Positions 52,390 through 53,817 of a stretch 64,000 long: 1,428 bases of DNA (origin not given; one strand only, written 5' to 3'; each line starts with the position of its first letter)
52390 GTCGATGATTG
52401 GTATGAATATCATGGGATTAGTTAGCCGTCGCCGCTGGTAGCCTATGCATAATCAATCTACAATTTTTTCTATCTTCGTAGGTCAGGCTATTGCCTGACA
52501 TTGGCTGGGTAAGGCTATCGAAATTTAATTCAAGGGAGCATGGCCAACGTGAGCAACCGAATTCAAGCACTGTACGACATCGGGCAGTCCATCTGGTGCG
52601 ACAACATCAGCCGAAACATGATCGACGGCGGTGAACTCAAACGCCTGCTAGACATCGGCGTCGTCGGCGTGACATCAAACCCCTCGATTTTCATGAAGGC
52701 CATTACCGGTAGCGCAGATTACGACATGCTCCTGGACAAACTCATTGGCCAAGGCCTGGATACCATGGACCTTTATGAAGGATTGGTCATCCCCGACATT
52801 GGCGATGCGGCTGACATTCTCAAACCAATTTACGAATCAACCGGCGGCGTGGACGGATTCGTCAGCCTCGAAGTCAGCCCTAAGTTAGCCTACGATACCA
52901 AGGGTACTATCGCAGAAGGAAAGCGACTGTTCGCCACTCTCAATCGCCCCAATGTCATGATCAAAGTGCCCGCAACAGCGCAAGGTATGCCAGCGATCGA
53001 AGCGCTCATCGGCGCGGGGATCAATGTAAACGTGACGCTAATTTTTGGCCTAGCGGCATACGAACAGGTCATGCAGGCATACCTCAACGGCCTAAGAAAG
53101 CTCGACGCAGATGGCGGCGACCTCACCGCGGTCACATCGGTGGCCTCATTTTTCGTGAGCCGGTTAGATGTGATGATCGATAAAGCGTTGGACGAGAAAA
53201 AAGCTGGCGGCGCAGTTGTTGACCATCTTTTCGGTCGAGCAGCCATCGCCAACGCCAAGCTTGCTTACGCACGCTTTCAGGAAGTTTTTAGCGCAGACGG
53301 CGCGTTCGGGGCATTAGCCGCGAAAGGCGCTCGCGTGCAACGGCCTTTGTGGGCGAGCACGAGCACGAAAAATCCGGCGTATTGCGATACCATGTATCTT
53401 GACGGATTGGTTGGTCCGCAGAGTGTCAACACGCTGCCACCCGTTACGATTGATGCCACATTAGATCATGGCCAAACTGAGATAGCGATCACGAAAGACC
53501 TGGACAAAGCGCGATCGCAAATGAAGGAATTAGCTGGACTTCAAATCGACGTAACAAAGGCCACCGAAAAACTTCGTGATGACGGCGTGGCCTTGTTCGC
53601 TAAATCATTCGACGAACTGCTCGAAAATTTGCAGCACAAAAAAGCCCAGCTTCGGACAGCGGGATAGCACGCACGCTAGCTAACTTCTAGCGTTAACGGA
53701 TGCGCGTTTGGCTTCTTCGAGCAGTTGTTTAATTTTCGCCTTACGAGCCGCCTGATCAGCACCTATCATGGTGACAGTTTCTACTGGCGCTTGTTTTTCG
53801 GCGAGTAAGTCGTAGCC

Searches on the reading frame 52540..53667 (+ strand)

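Call 3: search_protein_families(library=pfam, proteins=[window:52540-53667:+], max_evalue=0.1)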
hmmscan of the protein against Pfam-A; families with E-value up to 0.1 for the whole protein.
window:52540-53667:+ (375 aa): 1 family
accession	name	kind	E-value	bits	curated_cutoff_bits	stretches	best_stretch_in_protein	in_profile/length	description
PF00923.25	TAL_FSA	-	1.4e-78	264.6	27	1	18-363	1-284/285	Transaldolase/Fructose-6-phosphate aldolase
